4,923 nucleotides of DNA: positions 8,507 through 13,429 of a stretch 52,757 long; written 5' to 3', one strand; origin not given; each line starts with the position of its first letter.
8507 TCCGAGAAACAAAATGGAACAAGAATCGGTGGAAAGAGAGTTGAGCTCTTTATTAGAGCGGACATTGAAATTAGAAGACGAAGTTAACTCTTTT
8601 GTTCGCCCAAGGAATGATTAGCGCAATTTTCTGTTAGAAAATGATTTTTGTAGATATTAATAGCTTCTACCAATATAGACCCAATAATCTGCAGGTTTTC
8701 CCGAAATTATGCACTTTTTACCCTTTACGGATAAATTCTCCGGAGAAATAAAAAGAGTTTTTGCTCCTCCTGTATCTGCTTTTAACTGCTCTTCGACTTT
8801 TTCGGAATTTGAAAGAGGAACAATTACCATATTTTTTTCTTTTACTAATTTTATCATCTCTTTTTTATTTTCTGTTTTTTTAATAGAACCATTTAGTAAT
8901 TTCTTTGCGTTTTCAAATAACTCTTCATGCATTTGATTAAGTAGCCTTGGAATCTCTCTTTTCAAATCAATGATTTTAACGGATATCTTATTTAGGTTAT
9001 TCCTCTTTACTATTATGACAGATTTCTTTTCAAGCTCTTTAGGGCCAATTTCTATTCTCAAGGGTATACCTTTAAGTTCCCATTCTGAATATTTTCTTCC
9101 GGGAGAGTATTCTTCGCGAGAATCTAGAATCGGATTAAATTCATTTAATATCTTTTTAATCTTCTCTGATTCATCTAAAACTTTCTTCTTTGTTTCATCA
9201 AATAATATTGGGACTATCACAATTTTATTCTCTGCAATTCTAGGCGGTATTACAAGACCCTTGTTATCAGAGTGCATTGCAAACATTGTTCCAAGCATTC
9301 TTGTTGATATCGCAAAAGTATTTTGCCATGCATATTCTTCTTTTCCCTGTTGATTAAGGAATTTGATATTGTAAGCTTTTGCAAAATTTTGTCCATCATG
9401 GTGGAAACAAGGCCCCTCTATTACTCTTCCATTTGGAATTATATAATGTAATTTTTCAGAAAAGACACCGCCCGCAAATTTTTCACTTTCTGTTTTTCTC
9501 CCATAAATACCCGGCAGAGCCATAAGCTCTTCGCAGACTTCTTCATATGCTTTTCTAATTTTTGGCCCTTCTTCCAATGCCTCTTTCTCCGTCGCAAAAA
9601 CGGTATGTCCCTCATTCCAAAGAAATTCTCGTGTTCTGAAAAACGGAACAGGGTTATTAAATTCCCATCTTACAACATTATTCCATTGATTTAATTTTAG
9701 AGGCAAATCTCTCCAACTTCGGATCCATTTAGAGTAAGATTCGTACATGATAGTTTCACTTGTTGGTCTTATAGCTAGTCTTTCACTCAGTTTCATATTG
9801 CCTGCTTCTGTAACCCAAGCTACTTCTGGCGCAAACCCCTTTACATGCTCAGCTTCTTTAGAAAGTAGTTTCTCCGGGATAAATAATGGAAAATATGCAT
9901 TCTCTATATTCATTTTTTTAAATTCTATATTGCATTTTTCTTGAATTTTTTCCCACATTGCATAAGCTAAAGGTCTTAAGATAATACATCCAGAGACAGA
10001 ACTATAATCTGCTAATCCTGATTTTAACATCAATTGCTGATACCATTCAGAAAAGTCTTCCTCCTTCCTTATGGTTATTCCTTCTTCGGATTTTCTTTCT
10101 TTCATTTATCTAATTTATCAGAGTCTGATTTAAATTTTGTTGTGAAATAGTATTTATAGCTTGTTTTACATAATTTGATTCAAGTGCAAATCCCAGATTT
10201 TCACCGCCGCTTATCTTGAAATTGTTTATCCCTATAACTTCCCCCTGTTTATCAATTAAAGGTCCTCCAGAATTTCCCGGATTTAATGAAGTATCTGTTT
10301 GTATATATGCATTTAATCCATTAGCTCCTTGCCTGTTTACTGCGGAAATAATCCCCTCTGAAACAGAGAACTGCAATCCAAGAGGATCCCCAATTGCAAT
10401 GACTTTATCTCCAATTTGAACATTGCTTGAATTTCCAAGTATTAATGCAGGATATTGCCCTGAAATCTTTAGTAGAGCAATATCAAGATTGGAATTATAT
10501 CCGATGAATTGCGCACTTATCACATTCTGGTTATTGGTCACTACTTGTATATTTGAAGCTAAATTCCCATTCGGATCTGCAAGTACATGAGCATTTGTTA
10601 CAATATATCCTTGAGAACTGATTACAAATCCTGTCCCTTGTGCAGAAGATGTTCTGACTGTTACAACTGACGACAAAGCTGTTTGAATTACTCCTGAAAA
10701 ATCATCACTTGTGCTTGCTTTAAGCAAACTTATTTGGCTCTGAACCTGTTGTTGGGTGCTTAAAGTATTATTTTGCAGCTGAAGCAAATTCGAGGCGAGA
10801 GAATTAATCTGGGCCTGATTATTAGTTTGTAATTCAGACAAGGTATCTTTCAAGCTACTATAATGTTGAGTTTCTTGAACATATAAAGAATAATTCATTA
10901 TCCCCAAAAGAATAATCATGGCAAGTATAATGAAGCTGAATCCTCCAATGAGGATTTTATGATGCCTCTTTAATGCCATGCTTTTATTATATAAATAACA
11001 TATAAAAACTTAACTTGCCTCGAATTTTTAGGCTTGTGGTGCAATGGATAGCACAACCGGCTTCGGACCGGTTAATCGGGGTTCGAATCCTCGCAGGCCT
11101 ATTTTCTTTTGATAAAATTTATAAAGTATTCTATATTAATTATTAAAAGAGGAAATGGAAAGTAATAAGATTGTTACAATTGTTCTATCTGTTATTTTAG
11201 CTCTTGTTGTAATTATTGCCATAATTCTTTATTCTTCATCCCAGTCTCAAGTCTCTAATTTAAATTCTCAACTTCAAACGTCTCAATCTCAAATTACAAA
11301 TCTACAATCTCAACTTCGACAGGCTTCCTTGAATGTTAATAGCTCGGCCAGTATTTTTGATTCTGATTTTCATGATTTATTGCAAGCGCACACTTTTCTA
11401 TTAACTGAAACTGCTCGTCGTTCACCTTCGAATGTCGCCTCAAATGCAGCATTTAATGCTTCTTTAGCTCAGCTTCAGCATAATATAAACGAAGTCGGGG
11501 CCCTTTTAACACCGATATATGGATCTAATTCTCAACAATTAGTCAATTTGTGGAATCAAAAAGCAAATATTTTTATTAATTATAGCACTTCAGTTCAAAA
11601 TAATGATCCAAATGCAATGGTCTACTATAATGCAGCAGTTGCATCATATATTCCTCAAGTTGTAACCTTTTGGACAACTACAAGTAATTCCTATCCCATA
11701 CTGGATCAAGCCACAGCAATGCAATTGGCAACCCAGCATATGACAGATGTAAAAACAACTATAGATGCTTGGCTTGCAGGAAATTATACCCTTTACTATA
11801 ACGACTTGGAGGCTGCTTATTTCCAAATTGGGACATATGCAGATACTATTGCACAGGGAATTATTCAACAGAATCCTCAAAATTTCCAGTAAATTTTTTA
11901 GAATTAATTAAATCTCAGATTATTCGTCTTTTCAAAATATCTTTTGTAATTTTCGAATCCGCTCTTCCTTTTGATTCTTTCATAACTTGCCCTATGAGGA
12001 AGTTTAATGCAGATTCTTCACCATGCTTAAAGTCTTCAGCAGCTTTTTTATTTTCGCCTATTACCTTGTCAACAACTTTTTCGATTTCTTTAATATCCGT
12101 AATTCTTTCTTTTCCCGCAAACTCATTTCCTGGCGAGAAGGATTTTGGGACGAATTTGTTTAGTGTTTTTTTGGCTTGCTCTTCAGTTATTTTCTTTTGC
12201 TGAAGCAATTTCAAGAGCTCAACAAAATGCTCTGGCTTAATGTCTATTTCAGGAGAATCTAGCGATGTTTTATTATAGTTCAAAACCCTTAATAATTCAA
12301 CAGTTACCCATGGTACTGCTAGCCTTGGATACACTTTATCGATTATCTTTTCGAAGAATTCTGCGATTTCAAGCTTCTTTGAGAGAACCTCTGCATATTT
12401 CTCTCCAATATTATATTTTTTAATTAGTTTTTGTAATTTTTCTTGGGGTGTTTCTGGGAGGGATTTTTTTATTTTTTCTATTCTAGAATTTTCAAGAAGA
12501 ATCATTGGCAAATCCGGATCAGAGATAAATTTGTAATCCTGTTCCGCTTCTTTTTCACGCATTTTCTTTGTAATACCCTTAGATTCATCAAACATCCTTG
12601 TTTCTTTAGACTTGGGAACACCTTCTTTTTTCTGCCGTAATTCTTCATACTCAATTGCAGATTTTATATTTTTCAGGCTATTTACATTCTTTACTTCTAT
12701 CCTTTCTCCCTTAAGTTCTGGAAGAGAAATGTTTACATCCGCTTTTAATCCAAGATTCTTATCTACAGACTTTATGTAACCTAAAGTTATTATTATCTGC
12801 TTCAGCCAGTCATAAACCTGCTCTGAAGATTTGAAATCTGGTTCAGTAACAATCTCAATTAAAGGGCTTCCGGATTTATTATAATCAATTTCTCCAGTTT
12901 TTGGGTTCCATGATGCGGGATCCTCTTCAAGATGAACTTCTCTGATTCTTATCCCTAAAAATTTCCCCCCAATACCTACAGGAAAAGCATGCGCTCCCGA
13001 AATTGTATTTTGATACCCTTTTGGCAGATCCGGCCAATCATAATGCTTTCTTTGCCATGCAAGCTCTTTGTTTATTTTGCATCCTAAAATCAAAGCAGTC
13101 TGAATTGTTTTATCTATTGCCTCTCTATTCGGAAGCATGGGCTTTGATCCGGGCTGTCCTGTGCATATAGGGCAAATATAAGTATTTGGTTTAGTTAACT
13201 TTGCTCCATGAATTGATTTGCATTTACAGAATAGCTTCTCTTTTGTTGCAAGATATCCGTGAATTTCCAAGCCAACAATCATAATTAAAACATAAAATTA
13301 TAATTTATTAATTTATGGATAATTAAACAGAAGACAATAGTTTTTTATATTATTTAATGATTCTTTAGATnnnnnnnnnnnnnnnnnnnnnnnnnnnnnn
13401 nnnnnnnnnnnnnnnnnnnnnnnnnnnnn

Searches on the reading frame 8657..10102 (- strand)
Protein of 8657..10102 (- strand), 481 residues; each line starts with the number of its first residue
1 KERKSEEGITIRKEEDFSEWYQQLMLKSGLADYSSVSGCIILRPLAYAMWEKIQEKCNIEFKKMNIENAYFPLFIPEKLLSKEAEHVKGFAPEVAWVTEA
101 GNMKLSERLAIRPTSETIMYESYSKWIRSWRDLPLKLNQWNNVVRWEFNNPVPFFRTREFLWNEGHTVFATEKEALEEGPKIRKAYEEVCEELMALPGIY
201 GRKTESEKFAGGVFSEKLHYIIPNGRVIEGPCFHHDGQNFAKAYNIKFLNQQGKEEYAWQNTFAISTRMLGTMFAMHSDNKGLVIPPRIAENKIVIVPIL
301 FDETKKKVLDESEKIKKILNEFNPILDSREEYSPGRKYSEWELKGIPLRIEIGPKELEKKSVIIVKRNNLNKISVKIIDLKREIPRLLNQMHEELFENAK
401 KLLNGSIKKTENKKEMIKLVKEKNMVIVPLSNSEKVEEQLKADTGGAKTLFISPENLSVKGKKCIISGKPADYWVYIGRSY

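Call 59: search_protein_families(library=pfam, proteins=[window:8657-10102:-], max_evalue=0.0001)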
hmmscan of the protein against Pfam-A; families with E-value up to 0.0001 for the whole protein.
window:8657-10102:- (481 aa): 3 families
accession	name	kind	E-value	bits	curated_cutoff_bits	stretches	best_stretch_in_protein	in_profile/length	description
PF00587.30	tRNA-synt_2b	-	1.4e-17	64.7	29.3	1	106-274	8-176/179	tRNA synthetase class II core domain (G, H, P, S and T)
PF03129.25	HGTP_anticodon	-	1.1e-14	54.8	21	1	293-384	1-91/94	Anticodon binding domain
PF09180.16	ProRS-C_1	-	8.9e-14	51.8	31.5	1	414-481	2-71/71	Prolyl-tRNA synthetase, C-terminal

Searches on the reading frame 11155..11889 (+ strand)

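Call 46: search_protein_families(library=ncbifam, proteins=[window:11155-11889:+], max_evalue=0.00001)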
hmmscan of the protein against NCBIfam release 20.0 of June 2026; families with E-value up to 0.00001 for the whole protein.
window:11155-11889:+ (245 aa): 1 family
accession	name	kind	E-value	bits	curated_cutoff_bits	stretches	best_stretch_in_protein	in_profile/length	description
TIGR02209.1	ftsL_broad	equivalog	3.1e-06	27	42.45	1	10-63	3-56/85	cell division protein FtsL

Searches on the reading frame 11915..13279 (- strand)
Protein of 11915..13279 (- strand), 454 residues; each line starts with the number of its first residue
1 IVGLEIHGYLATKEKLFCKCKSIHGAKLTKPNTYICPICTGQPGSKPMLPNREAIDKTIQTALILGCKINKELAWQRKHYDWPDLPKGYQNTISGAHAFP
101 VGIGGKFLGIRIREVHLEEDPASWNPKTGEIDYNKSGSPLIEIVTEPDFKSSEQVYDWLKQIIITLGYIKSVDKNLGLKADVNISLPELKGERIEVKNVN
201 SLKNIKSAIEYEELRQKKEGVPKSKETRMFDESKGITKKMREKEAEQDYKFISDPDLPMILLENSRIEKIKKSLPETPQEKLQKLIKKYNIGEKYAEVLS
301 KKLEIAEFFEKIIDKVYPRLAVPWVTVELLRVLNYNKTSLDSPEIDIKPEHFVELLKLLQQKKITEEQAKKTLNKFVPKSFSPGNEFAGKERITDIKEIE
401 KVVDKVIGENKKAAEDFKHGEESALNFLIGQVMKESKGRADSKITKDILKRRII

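Call 46: search_protein_families(library=ncbifam, proteins=[window:11915-13279:-], max_evalue=0.00001)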
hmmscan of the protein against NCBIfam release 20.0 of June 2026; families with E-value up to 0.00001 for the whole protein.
window:11915-13279:- (454 aa): 9 families
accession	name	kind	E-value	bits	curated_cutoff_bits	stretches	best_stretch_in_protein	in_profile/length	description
NF004012.0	PRK05477.1-2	equivalog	1.1e-129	433.3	338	1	1-453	7-478/481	Asp-tRNA(Asn)/Glu-tRNA(Gln) amidotransferase subunit GatB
TIGR00133.1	gatB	equivalog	4e-124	414.8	314.8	1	1-453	7-480/481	Asp-tRNA(Asn)/Glu-tRNA(Gln) amidotransferase subunit GatB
NF004014.0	PRK05477.1-4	equivalog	6.3e-105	351.6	414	1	1-453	6-474/475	Asp-tRNA(Asn)/Glu-tRNA(Gln) amidotransferase subunit GatB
NF004015.0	PRK05477.1-5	equivalog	5.5e-96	322.1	628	1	1-453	18-486/488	Asp-tRNA(Asn)/Glu-tRNA(Gln) amidotransferase subunit GatB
NF004011.1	PRK05477.1-1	equivalog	1.7e-85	287.6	680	1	1-452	6-472/475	Asp-tRNA(Asn)/Glu-tRNA(Gln) amidotransferase subunit GatB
NF004013.0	PRK05477.1-3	equivalog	4.9e-75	252.9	653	1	1-452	20-498/501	Asp-tRNA(Asn)/Glu-tRNA(Gln) amidotransferase subunit GatB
NF003107.0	PRK04028.1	equivalog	2.2e-48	165.1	456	2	225-453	405-624/630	Glu-tRNA(Gln) amidotransferase subunit GatE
TIGR00134.1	gatE_arch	equivalog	2.7e-37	128.3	319.55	2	226-453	400-618/622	Glu-tRNA(Gln) amidotransferase subunit GatE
NF011291.0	PRK14703.1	equivalog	4.5e-21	74.8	681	1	268-452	586-766/769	glutamine--tRNA ligase/YqeY domain fusion protein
